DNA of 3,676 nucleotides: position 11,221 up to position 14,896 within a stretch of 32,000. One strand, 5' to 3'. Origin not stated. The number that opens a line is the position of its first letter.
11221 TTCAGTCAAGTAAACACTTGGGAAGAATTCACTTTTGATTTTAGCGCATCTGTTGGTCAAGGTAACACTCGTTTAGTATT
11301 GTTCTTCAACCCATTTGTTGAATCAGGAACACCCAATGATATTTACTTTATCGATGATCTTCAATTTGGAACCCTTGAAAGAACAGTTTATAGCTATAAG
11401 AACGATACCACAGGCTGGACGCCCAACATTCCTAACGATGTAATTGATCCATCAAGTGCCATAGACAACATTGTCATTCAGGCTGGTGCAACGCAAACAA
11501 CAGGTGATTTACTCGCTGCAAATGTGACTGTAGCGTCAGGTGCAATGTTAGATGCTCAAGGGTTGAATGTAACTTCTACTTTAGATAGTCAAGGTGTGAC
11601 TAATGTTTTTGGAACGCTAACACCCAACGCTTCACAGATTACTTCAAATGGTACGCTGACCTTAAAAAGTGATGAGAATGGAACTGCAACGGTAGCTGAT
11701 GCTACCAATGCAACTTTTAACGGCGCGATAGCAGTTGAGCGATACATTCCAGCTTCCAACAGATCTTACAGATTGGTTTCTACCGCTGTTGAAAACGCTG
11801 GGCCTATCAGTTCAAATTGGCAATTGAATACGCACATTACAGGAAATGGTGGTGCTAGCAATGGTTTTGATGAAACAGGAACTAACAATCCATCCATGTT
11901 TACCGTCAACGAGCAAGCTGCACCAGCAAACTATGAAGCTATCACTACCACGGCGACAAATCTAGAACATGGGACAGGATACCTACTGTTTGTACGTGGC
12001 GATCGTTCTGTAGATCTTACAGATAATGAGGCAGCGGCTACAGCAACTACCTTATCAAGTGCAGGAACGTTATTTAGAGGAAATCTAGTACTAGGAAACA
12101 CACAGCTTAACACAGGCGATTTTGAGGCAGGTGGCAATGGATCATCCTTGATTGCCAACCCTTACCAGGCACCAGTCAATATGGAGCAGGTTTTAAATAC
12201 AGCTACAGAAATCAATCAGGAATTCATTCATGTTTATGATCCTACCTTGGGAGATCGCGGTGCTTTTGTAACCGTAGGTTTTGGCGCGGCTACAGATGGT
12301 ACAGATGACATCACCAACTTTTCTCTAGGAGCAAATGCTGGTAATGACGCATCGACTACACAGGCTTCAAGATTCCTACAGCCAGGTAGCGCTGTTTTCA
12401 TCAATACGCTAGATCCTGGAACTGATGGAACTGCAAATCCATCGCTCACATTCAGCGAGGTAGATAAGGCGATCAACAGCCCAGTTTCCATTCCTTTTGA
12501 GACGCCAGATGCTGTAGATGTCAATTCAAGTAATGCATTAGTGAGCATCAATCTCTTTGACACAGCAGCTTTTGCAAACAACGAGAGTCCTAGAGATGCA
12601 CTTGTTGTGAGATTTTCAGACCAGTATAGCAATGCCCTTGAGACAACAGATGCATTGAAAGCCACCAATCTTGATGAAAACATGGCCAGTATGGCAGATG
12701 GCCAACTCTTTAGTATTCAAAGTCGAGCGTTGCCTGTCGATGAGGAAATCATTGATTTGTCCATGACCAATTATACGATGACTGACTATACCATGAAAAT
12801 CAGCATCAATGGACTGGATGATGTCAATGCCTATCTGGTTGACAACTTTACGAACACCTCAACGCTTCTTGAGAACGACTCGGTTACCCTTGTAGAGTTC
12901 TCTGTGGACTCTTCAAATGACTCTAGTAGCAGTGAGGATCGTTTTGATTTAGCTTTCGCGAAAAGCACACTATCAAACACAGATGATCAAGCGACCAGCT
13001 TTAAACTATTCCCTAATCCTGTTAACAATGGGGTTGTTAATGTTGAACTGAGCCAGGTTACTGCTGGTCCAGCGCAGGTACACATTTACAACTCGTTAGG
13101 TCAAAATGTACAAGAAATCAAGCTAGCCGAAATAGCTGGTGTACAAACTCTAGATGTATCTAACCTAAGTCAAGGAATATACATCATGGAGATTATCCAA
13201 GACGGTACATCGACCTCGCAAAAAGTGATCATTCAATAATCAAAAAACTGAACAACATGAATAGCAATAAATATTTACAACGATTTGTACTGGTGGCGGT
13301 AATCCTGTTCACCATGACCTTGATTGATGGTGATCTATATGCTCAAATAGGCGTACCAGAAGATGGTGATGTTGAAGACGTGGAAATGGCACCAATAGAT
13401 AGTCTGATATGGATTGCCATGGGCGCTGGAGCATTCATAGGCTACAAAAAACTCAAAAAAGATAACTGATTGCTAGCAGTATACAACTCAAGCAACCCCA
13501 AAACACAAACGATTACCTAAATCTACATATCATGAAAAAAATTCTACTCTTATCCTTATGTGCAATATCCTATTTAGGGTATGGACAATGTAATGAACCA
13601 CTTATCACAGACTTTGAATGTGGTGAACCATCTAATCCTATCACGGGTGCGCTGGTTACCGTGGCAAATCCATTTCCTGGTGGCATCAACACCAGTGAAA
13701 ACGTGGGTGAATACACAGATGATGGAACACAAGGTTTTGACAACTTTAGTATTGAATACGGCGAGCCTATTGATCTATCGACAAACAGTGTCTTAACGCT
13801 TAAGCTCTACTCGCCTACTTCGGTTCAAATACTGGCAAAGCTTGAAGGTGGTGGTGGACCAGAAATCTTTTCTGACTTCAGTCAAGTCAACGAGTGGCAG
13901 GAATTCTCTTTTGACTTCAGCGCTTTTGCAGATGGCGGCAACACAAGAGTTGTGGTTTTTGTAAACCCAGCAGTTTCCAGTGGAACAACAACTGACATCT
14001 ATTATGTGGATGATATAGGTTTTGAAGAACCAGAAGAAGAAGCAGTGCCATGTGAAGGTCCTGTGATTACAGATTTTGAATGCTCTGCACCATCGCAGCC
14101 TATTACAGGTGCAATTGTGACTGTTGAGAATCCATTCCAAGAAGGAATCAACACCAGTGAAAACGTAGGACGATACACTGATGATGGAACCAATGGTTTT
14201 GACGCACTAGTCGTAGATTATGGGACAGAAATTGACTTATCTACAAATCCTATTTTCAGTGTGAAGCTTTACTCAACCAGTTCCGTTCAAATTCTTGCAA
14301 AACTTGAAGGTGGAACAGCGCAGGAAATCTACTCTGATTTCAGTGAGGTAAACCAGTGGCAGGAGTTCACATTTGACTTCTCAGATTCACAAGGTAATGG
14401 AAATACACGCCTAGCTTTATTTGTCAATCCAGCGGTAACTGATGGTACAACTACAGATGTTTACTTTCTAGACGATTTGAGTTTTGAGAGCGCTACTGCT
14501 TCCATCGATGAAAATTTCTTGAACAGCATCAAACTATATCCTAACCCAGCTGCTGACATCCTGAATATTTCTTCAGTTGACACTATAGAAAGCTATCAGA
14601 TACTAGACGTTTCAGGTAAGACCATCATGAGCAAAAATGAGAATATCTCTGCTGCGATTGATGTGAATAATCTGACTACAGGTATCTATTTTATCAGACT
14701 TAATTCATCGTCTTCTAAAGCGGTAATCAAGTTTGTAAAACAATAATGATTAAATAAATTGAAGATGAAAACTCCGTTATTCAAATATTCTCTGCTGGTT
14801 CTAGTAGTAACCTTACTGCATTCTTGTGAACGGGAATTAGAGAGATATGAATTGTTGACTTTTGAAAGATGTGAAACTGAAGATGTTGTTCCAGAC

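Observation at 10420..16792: Eight copies of an unassigned ~150-aa Cys-capped module on three consecutive PUL proteins (candidate new glycan-binding module family)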

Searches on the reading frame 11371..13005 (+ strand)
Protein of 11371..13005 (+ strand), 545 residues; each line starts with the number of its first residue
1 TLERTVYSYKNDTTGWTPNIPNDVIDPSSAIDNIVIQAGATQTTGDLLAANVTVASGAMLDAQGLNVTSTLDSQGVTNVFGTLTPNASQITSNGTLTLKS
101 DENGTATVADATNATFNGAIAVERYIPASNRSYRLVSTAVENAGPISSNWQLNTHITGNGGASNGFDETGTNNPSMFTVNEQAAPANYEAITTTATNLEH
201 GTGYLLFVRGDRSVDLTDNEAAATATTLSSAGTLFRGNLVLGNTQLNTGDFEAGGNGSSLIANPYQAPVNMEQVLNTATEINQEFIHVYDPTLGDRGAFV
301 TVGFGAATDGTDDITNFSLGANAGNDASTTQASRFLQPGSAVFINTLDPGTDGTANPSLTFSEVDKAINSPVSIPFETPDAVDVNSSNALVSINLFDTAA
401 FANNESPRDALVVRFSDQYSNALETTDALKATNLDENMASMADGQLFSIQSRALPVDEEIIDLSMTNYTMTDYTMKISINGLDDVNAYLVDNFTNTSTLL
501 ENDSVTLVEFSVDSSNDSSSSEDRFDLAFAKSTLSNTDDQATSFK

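Call 10: search_protein_families(library=pfam, proteins=[window:11371-13000:+], max_evalue=10)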
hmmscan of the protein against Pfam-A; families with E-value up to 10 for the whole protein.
window:11371-13000:+ (543 aa): 0 families

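Call 68: find_homologous_proteins(query=window:11371-13005:+, max_evalue=0.00001)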
Query window:11371-13005:+ (545 aa): 46 proteins with E <= 0.00001 among 8000 candidates.
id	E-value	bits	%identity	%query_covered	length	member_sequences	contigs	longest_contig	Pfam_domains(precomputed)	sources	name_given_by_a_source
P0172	0.0e+0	1150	100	100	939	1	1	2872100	PF18962.8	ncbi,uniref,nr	ncbi:T9SS type A sorting domain-containing protein [Nonlabens ponticola]|uniref:T9SS type A sorting 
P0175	4.2e-238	809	69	100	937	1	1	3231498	PF18962.8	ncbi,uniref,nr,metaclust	ncbi:hypothetical protein AAU57_13945 [Nonlabens sp. YIK11]|uniref:T9SS type A sorting domain-contai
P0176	2.4e-200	685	61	98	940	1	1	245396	PF18962.8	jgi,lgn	jgi:hypothetical protein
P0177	4.7e-200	684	61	98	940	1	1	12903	PF18962.8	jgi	-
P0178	5.4e-195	667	60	100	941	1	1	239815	PF18962.8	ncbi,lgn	ncbi:MAG: T9SS type A sorting domain-containing protein [Nonlabens sp.]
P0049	3.3e-191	655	58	96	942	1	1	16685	PF18962.8,PF02018.24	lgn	-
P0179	1.2e-120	422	44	97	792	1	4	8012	PF18962.8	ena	-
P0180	1.2e-119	418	45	97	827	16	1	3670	PF18962.8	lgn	-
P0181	3.8e-108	381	42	89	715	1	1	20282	PF18962.8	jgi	-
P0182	2.7e-99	351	44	83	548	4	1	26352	PF18962.8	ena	-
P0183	3.0e-68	249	39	89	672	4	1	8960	PF18962.8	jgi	-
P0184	2.1e-66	243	39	86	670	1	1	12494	PF18962.8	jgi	jgi:hypothetical protein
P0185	2.8e-64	236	34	95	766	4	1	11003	PF18962.8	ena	-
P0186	3.0e-64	236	33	95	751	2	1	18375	PF18962.8,PF11589.15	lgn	-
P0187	5.8e-64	235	40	81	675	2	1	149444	PF18962.8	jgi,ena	-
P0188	4.4e-62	229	34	96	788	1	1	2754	PF18962.8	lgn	-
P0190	4.8e-59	219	39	77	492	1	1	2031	PF18962.8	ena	-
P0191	3.8e-55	206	36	89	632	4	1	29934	PF18962.8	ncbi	-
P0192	4.5e-52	196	33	97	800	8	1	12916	PF18962.8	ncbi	-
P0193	6.4e-49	185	35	83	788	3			PF03382.21,PF18962.8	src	-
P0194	7.5e-47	178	34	96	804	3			PF18962.8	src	-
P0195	2.2e-45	174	34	83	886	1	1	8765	PF13385.14,PF18962.8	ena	-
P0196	2.3e-43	167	32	97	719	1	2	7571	PF18962.8,PF11589.15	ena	-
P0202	3.4e-38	150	32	90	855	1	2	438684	PF18962.8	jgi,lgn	jgi:hypothetical protein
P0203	5.3e-38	149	32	82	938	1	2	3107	PF18962.8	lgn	-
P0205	3.1e-35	140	31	86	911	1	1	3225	PF13385.14,PF18962.8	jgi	jgi:hypothetical protein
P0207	9.0e-26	109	29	90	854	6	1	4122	PF18962.8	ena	-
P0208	1.9e-20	91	33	80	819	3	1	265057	PF18962.8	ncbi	ncbi:beta strand repeat-containing protein [Chitinophagaceae bacterium LWZ2-11]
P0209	5.2e-18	83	28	84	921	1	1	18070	PF18962.8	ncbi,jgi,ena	jgi:hypothetical protein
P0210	1.2e-17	82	28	84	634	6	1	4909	PF18962.8,PF11589.15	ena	-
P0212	5.1e-17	80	28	82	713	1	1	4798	PF18962.8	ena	-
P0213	7.3e-17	80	28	81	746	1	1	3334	PF18962.8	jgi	jgi:hypothetical protein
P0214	3.4e-16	77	29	84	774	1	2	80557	PF18962.8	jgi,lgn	jgi:hypothetical protein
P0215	4.5e-16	77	27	89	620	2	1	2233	PF18962.8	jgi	-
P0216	1.4e-14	72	27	82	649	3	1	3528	PF18962.8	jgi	jgi:hypothetical protein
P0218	4.6e-12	64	26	81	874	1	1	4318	PF18962.8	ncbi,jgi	ncbi:MAG: hypothetical protein RL642_1415 [Bacteroidota bacterium]|jgi:hypothetical protein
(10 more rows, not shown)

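Call 80: predict_structure(alignment_id=A4)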
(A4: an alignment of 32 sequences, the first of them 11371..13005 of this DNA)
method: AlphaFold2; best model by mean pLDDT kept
length: 545 residues; sequences in the alignment: 32
mean_pLDDT: 78.7   pTM: 0.79
mean pLDDT of the five models: 78.7, 76.9, 75.8, 73.4, 70.2
residues with pLDDT >= 90: 190; 70-90: 243; 50-70: 38; < 50: 74
segments of 3 or more residues with pLDDT < 50: 1-4, 10-20, 251-256, 306-329, 370-386, 534-545
pLDDT, mean of each block of 10 residues (from residue 1): 49 41 60 81 83 89 90 93 88 91 87 90 88 89 93 91 88 87 74 93 89 84 90 92 76 59 91 85 81 77 53 34 39 77 76 76 81 37 48 88 83 83 79 86 85 89 93 90 87 95 88 92 94 50 40
secondary structure, 60 per line:
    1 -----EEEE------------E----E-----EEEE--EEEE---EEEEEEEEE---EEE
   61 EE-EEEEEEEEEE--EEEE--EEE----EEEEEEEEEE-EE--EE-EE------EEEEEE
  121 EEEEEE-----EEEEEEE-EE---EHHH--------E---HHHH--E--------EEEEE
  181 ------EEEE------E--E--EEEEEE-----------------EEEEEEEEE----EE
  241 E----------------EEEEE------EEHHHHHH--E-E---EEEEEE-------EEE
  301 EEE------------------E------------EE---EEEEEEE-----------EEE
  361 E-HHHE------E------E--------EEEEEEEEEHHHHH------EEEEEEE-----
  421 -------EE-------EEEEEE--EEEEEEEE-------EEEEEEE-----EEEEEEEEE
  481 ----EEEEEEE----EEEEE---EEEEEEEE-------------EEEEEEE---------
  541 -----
elements in order: E6-9 E33-36 E39-42 E46-54 E58-62 E64-73 E76-79 E82-84 E89-98 E115-126 E132-138 H161-164 E176-180 E187-190 E203-208 E226-234 E239-241 E258-262 H271-276 E285-290 E298-303 E340-346 E358-361 E389-397 H398-402 E409-415 E437-442 E445-452 E460-466 E472-480 E485-491 E496-500 E504-511 E525-531

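Call 83: fold_search(model_id=the predicted structure, library=pdb)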
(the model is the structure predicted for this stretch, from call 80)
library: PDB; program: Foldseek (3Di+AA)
matches with E <= 10: 345; with E <= 0.001: 0
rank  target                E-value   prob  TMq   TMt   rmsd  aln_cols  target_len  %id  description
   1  8bl6                  1.0e-01  0.63  0.12  0.38  11.3       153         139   10  De novo single-chain immunoglobulin dimer scIg12+EF3a (released 2023-10-04)
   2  8bl3                  1.0e-01  0.57  0.12  0.36  12.5       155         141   10  De novo single-chain immunoglobulin dimer scIg12 (released 2023-10-04)
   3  5xqg_H                1.6e-01  0.06  0.11  0.08  18.5       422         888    7  Crystal structure of a PL 26 exo-rhamnogalacturonan lyase from Penicillium chrysogenum complexed with unsaturated gala (released 2018-03-21)
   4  5xqg_G                2.2e-01  0.03  0.10  0.08  19.0       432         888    7  Crystal structure of a PL 26 exo-rhamnogalacturonan lyase from Penicillium chrysogenum complexed with unsaturated gala (released 2018-03-21)
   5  5xqj_G                3.7e-01  0.02  0.09  0.07  19.7       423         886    7  Crystal structure of a PL 26 exo-rhamnogalacturonan lyase from Penicillium chrysogenum complexed with unsaturated gala (released 2018-04-04)
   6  7w7i_B                4.6e-01  0.04  0.12  0.17  24.4       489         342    7  Crystal Structure of shaft pilin PitB from pilus islet-2 of Streptococcus oralis (released 2022-06-01)
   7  9ju0_BBB              4.6e-01  0.02  0.09  0.07  19.9       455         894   12  C-terminally truncated dextran dextrinase bound with acarbose (released 2025-09-03)
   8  7f7y_A                4.9e-01  0.02  0.09  0.14  23.6       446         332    8  Crystal Structure of protein PitB from pilus islet-2 of Streptococcus pneumoniae (released 2022-06-01)
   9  9gy2_A                5.1e-01  0.09  0.10  0.09  16.3       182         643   11  Non-Hemolytic Phospholipase C (PLC N) (released 2025-10-15)
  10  8gkd_C                6.0e-01  0.06  0.07  0.09  14.5       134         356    9  Crystal structure of the peptidoglycan O-acetylesterase Ape1 (amino acids 41-392) from Campylobacter jejuni (released 2024-03-20)
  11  7w7i_D                6.0e-01  0.02  0.08  0.12  24.4       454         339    7  Crystal Structure of shaft pilin PitB from pilus islet-2 of Streptococcus oralis (released 2022-06-01)
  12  9g8b_A                6.7e-01  0.02  0.09  0.12  35.6       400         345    8  CryoEM structure of the fragment-2 (2892-3236) in the grappling hook protein A (GhpA) in the bacterium Aureispira sp.  (released 2024-10-16)
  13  9gy2_B                7.0e-01  0.09  0.12  0.10  17.9       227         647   11  Non-Hemolytic Phospholipase C (PLC N) (released 2025-10-15)
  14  7skp_B                7.4e-01  0.54  0.11  0.55   4.8        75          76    7  De novo synthetic protein DIG14 (tetragonal space group) (released 2022-10-12)
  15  9g2h_A                7.8e-01  0.12  0.07  0.03  17.4        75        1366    8  Mouse Teneurin2 dimer variant A1B0 (released 2026-01-21)
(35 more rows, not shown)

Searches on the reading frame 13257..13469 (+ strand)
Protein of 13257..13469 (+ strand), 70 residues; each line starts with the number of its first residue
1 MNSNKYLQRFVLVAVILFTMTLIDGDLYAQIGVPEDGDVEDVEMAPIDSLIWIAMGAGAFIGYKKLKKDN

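Call 66: search_protein_families(library=ncbifam, proteins=[window:13257-13469:+], max_evalue=10)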
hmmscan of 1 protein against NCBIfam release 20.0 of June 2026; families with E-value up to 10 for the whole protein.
window:13257-13469:+ (70 aa): 2 families
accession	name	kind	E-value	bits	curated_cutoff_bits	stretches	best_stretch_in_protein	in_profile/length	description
NF002743.0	PRK02733.1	equivalog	0.0021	17.8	69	2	43-63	11-31/44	photosystem I reaction center subunit IX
NF046080.1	PID_CTERM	domain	0.0038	17.1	26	1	46-68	2-24/25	PID-CTERM protein-sorting domain-containing protein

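Call 90: search_protein_families(library=pfam, proteins=[window:13257-13469:+], max_evalue=0.001)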
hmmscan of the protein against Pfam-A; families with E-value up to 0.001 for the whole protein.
window:13257-13469:+ (70 aa): 0 families

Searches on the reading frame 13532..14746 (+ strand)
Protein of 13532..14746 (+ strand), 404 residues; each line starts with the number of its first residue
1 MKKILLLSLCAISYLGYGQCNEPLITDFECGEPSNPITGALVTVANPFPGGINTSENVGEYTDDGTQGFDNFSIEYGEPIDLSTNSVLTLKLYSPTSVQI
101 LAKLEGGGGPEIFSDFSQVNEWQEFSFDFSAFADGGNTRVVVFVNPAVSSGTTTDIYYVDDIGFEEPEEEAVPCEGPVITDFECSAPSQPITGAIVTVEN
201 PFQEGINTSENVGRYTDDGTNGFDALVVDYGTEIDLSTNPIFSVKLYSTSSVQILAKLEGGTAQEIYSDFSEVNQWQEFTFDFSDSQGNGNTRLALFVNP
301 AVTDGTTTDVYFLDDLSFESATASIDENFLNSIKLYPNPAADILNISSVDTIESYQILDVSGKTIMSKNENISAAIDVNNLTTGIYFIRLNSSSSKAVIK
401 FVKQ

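Call 6: search_protein_families(library=pfam, proteins=[window:13532-14746:+], max_evalue=1)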
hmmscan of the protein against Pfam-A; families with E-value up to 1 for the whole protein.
window:13532-14746:+ (404 aa): 3 families
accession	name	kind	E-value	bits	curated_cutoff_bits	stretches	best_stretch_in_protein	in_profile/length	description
PF18962.6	Por_Secre_tail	-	6.7e-15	55.6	27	1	335-401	1-73/75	Secretion system C-terminal sorting domain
PF24047.1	Tudor_krimper_1st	-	0.0054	17.6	27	0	219-241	54-76/91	Krimper first tudor domain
PF02018.23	CBM_4_9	-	0.028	15.2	25.9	0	241-299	66-132/136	Carbohydrate binding domain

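Call 29: search_protein_families(library=ncbifam, proteins=[window:13532-14746:+], max_evalue=0.01)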
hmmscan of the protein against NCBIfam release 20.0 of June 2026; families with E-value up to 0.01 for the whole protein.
window:13532-14746:+ (404 aa): 6 families
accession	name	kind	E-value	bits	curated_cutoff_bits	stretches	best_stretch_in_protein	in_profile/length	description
TIGR04183.1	Por_Secre_tail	domain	2.2e-13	50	23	1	335-404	1-72/72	T9SS type A sorting domain-containing protein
NF038113.1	T9SSA_dep_M36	equivalog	6.6e-10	37.8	885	1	319-402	779-867/869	T9SS-dependent M36 family metallopeptidase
NF033708.1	T9SS_Cterm_ChiA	domain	2.6e-05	24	40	1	352-400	1-51/55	T9SS sorting signal type C domain-containing protein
TIGR00223.1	panD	equivalog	0.00093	19.1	106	1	322-380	25-83/126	aspartate 1-decarboxylase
NF052644.1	T9SS_DNase_Rie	equivalog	0.0041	16.5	260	1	276-403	132-250/251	T9SS-dependent surface endonuclease, AS87_RS02955 family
NF000796.0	PRK00054.1-1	equivalog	0.0085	15.4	224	0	189-237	120-168/254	dihydroorotate dehydrogenase electron transfer subunit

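Call 61: find_encoding_contigs(protein=window:13532-14746:+, flank=3000, max_places=3)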
Protein window:13532-14746:+ (404 aa): no gene with exactly this product is on record in the collection.

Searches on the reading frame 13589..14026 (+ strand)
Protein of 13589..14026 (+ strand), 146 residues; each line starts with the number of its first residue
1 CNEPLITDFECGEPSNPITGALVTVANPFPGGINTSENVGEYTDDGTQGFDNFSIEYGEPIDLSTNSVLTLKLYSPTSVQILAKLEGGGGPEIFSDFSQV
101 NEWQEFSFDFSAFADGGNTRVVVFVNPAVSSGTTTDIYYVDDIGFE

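Call 10: search_protein_families(library=pfam, proteins=[window:13589-14026:+], max_evalue=10)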
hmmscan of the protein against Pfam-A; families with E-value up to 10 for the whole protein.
window:13589-14026:+ (146 aa): 1 family
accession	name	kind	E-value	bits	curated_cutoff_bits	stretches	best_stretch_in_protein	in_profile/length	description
PF00608.22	Adeno_shaft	-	0.047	13.8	30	1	51-76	12-36/44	Adenoviral fibre protein (repeat/shaft region)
